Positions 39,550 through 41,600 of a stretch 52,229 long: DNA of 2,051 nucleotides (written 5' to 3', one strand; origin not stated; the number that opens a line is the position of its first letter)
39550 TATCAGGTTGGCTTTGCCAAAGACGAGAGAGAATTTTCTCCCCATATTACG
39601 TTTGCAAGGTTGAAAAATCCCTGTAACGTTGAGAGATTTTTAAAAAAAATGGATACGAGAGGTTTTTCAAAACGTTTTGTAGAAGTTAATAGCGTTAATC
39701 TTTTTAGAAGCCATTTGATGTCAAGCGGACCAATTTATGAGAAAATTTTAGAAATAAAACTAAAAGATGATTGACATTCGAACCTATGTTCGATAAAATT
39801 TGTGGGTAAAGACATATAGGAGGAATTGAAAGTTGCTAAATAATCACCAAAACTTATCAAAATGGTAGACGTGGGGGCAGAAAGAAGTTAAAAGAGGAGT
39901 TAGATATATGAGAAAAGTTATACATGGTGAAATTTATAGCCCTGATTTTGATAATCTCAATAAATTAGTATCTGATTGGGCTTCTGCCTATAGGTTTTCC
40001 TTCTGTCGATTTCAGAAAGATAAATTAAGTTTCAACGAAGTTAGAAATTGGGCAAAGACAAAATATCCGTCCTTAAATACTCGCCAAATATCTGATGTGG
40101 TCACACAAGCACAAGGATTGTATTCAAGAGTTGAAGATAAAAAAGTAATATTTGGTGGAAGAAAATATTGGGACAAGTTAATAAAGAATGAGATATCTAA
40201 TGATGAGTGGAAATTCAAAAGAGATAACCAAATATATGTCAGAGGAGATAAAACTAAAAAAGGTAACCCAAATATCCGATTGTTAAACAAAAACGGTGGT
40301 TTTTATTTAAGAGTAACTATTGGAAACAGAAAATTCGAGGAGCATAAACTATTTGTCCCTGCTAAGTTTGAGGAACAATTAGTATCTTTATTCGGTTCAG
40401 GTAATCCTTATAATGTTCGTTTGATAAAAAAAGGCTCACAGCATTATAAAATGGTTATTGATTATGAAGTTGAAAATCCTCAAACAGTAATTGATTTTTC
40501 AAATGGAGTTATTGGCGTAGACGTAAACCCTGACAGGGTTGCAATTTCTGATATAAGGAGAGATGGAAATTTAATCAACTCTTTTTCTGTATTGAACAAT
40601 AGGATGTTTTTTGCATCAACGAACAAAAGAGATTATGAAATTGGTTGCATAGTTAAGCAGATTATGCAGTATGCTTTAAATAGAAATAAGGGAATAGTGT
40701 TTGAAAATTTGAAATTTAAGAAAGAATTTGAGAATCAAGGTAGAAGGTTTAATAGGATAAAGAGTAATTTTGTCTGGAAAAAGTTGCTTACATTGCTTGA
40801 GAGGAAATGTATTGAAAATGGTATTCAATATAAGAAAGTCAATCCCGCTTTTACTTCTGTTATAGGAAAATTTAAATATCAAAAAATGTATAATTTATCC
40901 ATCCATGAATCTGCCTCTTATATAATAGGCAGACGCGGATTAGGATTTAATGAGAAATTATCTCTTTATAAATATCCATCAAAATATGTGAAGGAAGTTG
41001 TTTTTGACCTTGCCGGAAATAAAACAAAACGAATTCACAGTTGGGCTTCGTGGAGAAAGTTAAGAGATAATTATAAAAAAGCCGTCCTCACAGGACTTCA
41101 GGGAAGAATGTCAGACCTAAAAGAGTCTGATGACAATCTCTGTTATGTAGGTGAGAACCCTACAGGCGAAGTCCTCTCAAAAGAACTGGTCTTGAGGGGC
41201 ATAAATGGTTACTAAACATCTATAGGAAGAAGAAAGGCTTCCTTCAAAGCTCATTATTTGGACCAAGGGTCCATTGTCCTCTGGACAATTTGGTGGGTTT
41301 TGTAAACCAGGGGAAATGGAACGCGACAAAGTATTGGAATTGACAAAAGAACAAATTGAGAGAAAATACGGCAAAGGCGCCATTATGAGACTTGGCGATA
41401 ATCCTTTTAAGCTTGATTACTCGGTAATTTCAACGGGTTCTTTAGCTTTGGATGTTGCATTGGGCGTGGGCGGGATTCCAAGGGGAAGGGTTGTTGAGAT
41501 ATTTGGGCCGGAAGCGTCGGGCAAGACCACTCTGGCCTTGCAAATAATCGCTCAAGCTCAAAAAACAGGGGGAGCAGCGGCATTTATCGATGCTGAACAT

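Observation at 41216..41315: Hairpin-dense 100-nt spacer 3' of the TnpB-like gene, where an omega/guide RNA would be expected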

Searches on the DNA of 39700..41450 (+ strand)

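Call 57: build_rna_model(alignment_id=A2, structure=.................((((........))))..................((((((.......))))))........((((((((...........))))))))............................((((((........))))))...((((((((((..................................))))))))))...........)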
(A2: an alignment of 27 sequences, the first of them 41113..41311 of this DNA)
Model R1 built from alignment A2 (27 sequences, 221 columns); structure: as given.
model positions 170; base pairs 34; branch points 4; effective number of sequences 1.87; information 0.59 bits per position. Calibrated on 0.2 Mb of random sequence (short: E-values are rough).
structure used (alignment columns):
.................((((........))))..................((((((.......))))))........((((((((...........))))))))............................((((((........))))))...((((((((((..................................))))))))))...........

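Call 58: search_with_rna_model(model_id=R1, sources=[window, L006, L007, L008, L013, L021, L041, L052, L055, L058, L063, L064, L070, L075, L097, L098, L100, L102, L104, L108, L109, L115, L117, L120, L121, L122, L125, L127, L128, L131, L134, L137, L138, L141, L145, L146, L147, L150, L153, L160, L084, L089, L161, L164, L165], max_evalue=0.01, show_alignments=3)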
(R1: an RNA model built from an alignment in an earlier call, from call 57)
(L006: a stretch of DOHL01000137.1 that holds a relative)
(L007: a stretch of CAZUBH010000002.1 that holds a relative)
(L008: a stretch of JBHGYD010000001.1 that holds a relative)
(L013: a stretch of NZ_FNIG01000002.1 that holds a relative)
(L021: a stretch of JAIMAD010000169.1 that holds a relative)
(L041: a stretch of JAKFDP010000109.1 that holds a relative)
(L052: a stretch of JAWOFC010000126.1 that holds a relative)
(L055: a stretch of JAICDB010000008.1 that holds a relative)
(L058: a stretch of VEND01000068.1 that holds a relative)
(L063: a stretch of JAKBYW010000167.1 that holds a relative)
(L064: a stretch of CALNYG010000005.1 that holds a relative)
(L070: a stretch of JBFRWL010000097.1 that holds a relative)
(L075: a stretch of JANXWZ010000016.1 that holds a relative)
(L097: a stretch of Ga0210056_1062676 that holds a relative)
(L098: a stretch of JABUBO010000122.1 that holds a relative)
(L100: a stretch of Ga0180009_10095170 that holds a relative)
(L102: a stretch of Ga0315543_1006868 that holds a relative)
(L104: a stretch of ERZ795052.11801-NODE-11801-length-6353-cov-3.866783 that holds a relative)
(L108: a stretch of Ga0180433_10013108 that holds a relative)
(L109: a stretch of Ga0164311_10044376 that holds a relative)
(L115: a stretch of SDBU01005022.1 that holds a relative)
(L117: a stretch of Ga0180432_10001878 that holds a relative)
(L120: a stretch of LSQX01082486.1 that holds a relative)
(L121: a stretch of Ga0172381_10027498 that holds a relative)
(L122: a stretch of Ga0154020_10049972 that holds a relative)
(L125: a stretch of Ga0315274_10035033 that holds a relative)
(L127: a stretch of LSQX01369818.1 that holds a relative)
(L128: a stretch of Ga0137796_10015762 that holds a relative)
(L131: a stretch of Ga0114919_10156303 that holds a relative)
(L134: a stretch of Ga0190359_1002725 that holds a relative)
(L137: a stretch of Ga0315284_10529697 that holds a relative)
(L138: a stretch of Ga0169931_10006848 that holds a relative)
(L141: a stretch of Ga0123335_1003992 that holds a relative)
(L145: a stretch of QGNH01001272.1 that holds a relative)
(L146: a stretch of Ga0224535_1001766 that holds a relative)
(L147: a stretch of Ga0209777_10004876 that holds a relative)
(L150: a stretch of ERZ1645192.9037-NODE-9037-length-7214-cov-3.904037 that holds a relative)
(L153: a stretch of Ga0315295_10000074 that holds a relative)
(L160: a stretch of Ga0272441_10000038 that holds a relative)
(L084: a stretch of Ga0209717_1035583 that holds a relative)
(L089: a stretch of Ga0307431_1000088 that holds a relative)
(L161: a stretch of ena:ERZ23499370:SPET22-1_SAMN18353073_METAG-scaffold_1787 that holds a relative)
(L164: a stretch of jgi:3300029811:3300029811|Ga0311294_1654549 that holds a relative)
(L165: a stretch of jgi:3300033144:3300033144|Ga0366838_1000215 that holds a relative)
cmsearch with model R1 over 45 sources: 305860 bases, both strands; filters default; matches with E-value up to 0.01: 32.
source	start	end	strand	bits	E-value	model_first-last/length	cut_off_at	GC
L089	4200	4369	+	178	3.5e-42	1-170/170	no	0.37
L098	4200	4369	+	177.3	5.1e-42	1-170/170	no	0.42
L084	1435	1607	+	176.4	8.5e-42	1-170/170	no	0.39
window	41110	41311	+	165.8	3.8e-39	1-170/170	no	0.43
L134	4203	4368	+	162.1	3.2e-38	1-170/170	no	0.39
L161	5383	5543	+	153.2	5.2e-36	1-170/170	no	0.41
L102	2073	2262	+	146.9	2e-34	1-170/170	no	0.49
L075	671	838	+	136.9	6.3e-32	1-170/170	no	0.48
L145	4320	4485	+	133.2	5.1e-31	1-170/170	no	0.42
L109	1854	2018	+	131.7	1.2e-30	1-170/170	no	0.39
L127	1353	1518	+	130.8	2e-30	1-170/170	no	0.41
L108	1818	1984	+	129.5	4.4e-30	1-170/170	no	0.39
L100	1308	1466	+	124.1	9.9e-29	1-170/170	no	0.38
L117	4179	4344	+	119.7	1.3e-27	1-170/170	no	0.39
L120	1565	1730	+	116.7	6.9e-27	1-170/170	no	0.46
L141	3747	3912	+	115.9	1.1e-26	1-170/170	no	0.44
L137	786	948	+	112.6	7.2e-26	1-170/170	no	0.42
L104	2827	3027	+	109.5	4.3e-25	1-170/170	no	0.41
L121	1550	1715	+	108.5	7.5e-25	1-170/170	no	0.45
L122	1156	1311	+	92.2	8.9e-21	1-170/170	no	0.4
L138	4187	4334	+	91.4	1.5e-20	1-170/170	no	0.43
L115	4191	4359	+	82.3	2.6e-18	1-170/170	no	0.34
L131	1220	1415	+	63.9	1.1e-13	1-170/170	no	0.36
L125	4212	4386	+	50.8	1.9e-10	1-170/170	no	0.37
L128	1454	1659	+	48.6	6.9e-10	1-170/170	no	0.61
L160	4187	4363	+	38.8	2e-07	1-170/170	no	0.49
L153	4194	4379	+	37.2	5.1e-07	1-170/170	no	0.44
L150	4217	4359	+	30.4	2.4e-05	1-170/170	no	0.38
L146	3771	3935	+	30.3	2.7e-05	1-170/170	no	0.38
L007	5203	5373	+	29.5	4.2e-05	1-170/170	no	0.41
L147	4216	4366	+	29.1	5.2e-05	1-170/170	no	0.4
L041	5659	5793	+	20.5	0.0075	1-170/170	no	0.38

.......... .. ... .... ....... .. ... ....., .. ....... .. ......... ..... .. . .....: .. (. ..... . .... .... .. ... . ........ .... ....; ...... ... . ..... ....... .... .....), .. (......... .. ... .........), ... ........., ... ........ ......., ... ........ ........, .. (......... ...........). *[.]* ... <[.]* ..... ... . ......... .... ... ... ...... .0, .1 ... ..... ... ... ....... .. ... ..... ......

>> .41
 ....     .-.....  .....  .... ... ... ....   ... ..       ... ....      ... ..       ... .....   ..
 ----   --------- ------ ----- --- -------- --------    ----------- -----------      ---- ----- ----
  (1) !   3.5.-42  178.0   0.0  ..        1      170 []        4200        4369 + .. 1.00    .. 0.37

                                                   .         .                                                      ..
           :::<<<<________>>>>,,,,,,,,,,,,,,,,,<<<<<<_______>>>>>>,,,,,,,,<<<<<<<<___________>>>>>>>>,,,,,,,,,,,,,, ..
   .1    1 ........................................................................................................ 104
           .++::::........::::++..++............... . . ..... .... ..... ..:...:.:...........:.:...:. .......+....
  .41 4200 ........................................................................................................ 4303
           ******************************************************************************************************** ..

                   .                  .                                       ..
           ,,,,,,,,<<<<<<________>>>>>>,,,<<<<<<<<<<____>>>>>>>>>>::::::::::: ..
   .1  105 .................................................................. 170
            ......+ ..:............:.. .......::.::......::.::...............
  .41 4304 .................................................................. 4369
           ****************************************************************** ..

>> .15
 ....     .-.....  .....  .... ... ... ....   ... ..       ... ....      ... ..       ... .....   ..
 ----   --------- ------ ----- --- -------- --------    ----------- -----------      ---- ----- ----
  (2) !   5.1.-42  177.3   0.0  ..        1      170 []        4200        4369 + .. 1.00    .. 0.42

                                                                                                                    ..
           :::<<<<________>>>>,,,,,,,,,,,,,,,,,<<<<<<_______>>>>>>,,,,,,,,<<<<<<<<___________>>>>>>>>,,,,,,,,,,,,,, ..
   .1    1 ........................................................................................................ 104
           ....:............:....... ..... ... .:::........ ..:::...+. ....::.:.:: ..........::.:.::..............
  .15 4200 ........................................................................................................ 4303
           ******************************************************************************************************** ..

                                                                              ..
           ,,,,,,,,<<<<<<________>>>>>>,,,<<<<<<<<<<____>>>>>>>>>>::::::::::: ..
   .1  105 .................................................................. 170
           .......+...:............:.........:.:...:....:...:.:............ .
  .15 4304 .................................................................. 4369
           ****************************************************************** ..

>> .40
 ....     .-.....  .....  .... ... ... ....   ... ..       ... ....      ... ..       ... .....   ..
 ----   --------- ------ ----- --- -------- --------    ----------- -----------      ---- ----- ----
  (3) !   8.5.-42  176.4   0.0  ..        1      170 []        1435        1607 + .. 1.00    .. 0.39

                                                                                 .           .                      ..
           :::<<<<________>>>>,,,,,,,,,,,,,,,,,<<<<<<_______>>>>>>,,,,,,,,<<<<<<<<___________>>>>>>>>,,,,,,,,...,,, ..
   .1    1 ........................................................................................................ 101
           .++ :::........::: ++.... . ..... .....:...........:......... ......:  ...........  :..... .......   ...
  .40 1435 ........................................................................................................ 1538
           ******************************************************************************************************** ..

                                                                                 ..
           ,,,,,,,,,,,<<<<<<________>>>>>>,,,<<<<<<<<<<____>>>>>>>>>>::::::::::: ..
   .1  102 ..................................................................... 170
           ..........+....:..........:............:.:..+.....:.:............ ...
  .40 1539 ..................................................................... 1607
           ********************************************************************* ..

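Call 60: search_with_rna_model(model_id=R1, sources=[window, L003, L004, L005, L006, L007, L041, L075, L083, L084, L085, L086, L087, L088, L089, L090, L091, L092, L093, L094, L095, L096, L097, L098, L099, L100, L101, L102, L103, L104, L105, L106, L107, L108, L109, L110, L111, L112, L113, L114, L115, L116, L117, L118, L119, L120, L121, L122, L123, L124, L125, L126, L127, L128, L129, L130, L131, L132, L133, L134, L135, L136, L137, L138, L139, L140, L141, L142, L143, L144, L145, L146, L147, L148, L149, L150, L151, L152, L153, L154, L155, L156, L157, L158, L159, L160, L161], max_evalue=0.0001, make_alignment=true)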
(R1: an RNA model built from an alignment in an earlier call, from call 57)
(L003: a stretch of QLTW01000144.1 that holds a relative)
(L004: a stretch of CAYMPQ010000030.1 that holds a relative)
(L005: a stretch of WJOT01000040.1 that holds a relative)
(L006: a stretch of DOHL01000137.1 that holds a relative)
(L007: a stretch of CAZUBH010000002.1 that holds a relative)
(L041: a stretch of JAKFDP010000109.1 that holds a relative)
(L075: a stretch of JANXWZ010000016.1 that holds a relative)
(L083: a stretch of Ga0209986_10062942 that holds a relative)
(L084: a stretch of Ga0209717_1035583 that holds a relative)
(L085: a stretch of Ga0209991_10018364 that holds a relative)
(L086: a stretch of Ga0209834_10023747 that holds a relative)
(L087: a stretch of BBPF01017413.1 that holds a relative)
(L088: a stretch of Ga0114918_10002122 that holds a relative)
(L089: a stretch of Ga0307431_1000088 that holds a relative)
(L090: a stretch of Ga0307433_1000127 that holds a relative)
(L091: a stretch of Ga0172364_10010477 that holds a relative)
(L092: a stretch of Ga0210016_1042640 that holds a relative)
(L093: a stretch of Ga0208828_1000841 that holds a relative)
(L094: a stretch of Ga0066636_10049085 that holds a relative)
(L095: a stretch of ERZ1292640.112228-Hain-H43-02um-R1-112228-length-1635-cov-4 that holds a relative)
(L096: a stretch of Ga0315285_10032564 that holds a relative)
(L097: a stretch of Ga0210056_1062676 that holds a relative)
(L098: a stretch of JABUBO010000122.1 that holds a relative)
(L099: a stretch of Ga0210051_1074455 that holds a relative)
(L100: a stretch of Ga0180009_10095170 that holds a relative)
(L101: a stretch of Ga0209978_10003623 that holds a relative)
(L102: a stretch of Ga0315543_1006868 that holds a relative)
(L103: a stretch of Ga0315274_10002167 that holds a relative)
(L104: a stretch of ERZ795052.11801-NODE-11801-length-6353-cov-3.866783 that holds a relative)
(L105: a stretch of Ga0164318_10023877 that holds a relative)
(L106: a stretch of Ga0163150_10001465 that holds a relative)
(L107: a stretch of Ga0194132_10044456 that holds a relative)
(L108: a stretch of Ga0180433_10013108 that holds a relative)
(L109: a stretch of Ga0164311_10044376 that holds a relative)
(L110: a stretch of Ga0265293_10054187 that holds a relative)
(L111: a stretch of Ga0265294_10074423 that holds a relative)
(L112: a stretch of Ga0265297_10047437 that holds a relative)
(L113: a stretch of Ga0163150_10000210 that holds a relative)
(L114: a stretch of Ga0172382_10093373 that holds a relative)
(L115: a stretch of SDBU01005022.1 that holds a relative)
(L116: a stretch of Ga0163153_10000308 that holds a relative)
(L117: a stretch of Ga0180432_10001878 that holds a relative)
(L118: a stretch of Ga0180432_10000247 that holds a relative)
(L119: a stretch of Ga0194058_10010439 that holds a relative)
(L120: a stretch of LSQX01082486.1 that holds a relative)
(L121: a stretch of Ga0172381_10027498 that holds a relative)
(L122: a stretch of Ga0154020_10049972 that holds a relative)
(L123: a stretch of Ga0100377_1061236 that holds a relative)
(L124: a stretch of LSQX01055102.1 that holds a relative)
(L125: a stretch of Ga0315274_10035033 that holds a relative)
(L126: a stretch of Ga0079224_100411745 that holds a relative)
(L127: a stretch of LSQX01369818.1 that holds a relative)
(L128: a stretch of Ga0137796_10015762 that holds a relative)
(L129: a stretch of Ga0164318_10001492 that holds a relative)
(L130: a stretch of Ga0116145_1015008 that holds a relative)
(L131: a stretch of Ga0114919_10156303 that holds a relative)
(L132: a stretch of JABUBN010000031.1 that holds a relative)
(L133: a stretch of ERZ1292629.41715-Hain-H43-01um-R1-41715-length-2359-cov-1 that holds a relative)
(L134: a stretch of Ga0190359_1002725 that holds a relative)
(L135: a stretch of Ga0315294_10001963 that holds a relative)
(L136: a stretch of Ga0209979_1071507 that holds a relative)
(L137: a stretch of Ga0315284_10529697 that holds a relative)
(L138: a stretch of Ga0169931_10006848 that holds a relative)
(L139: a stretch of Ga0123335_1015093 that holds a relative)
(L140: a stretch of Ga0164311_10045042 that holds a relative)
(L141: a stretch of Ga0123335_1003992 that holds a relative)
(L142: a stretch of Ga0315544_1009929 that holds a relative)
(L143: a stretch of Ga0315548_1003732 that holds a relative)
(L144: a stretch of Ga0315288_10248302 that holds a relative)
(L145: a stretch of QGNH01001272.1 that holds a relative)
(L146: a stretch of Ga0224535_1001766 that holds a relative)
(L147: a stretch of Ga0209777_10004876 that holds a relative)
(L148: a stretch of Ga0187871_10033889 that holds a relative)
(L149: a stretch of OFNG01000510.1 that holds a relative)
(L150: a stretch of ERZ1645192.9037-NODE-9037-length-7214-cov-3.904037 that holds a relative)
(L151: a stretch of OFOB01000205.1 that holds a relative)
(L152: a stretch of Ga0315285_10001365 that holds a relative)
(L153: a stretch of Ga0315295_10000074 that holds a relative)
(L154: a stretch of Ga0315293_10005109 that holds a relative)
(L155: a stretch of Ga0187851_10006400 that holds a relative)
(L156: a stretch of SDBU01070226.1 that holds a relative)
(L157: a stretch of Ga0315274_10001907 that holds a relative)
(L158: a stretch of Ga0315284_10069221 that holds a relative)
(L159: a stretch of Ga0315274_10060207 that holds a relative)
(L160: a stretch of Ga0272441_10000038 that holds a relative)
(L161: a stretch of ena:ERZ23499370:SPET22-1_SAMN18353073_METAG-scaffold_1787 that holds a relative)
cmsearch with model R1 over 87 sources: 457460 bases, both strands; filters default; matches with E-value up to 0.0001: 72.
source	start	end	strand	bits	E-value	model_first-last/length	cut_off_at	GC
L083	1595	1767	+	187.8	1.8e-44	1-170/170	no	0.39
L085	3121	3290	+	187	2.8e-44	1-170/170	no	0.42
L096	1976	2148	+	186.4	3.9e-44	1-170/170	no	0.4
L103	4200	4372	+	186.4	3.9e-44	1-170/170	no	0.4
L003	2705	2874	+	186.4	4e-44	1-170/170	no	0.38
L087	2176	2345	+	186.4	4e-44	1-170/170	no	0.38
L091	2332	2504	+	185.2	8.2e-44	1-170/170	no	0.36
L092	1925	2097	+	185.2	8.2e-44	1-170/170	no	0.36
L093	4200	4372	+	185.2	8.2e-44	1-170/170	no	0.36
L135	4200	4372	+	185.2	8.2e-44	1-170/170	no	0.36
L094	1244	1416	+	184.7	1.1e-43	1-170/170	no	0.36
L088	4194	4363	+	181.8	5.6e-43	1-170/170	no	0.39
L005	2967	3136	+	181.2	7.9e-43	1-170/170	no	0.42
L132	2967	3136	+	181.2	7.9e-43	1-170/170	no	0.42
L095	1371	1543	+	180.7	1.1e-42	1-170/170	no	0.4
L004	2652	2821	+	178.8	3.3e-42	1-170/170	no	0.38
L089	4200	4369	+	178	5.2e-42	1-170/170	no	0.37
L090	4200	4369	+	178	5.2e-42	1-170/170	no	0.37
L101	2625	2795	+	177.7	6.1e-42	1-170/170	no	0.41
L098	4200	4369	+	177.3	7.7e-42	1-170/170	no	0.42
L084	1435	1607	+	176.4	1.3e-41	1-170/170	no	0.39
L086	2212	2384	+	175.3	2.4e-41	1-170/170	no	0.43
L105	3208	3380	+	175.1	2.7e-41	1-170/170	no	0.42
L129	3699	3868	+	162.7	3.3e-38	1-170/170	no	0.33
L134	4203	4368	+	162.1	4.8e-38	1-170/170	no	0.39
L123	1647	1816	+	159.9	1.7e-37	1-170/170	no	0.36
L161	5383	5543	+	153.2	7.8e-36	1-170/170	no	0.41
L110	2268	2433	+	149.8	5.7e-35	1-170/170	no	0.42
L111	2510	2675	+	149.8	5.7e-35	1-170/170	no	0.42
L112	2437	2602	+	149.8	5.7e-35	1-170/170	no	0.42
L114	1506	1671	+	149.8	5.7e-35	1-170/170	no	0.42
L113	4320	4488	+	148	1.6e-34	1-170/170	no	0.46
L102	2073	2262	+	146.9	3e-34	1-170/170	no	0.49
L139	1542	1706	+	145.7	6e-34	1-170/170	no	0.44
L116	4320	4487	+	145.1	8.5e-34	1-170/170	no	0.48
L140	2456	2620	+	144.5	1.2e-33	1-170/170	no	0.4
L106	1247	1414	+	142.3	4.2e-33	1-170/170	no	0.49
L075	671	838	+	136.9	9.4e-32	1-170/170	no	0.48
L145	4320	4485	+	133.2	7.6e-31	1-170/170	no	0.42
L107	1817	1974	+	131.9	1.6e-30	1-170/170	no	0.49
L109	1854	2018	+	131.7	1.9e-30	1-170/170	no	0.39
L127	1353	1518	+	130.8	3e-30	1-170/170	no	0.41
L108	1818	1984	+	129.5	6.5e-30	1-170/170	no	0.39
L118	1130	1296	+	129.5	6.5e-30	1-170/170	no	0.39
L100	1308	1466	+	124.1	1.5e-28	1-170/170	no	0.38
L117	4179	4344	+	119.7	1.9e-27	1-170/170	no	0.39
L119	2309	2464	+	117.4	6.7e-27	1-170/170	no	0.47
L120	1565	1730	+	116.7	1e-26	1-170/170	no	0.46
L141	3747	3912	+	115.9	1.6e-26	1-170/170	no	0.44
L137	786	948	+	112.6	1.1e-25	1-170/170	no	0.42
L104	2827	3027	+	109.5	6.5e-25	1-170/170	no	0.41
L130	858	1058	+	109.5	6.5e-25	1-170/170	no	0.41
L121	1550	1715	+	108.5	1.1e-24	1-170/170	no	0.45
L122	1156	1311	+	92.2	1.3e-20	1-170/170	no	0.4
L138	4187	4334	+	91.4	2.2e-20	1-170/170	no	0.43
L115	4191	4359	+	82.3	3.9e-18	1-170/170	no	0.34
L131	1220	1415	+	63.9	1.6e-13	1-170/170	no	0.36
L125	4212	4386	+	50.8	2.9e-10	1-170/170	no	0.37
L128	1454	1659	+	48.6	1e-09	1-170/170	no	0.61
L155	3154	3321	+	41.8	5.4e-08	1-170/170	no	0.38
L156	2094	2275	+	41.4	6.5e-08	1-170/170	no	0.42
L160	4187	4363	+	38.8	3e-07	1-170/170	no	0.49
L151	1982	2124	+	38.1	4.3e-07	1-170/170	no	0.43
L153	4194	4379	+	37.2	7.6e-07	1-170/170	no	0.44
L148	2925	3065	+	36.1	1.4e-06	1-170/170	no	0.39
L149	1375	1538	+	33.2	7.5e-06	1-170/170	no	0.38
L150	4217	4359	+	30.4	3.6e-05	1-170/170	no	0.38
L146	3771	3935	+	30.3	4e-05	1-170/170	no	0.38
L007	5203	5373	+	29.5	6.3e-05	1-170/170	no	0.41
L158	4217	4368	+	29.3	6.9e-05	1-170/170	no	0.43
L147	4216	4366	+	29.1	7.7e-05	1-170/170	no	0.4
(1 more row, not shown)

Alignment A4: 72 matches aligned to the model, 397 columns, each read 5' to 3' on its own strand. Consensus structure (alignment columns), stored with it:
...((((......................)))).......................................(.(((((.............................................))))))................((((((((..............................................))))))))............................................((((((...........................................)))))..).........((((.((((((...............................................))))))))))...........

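Call 66: search_rna_families(source=window, start=39700, end=41450, threshold=evalue, max_evalue=1)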
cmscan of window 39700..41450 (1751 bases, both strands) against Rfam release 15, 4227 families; matches with E-value up to 1: 0.
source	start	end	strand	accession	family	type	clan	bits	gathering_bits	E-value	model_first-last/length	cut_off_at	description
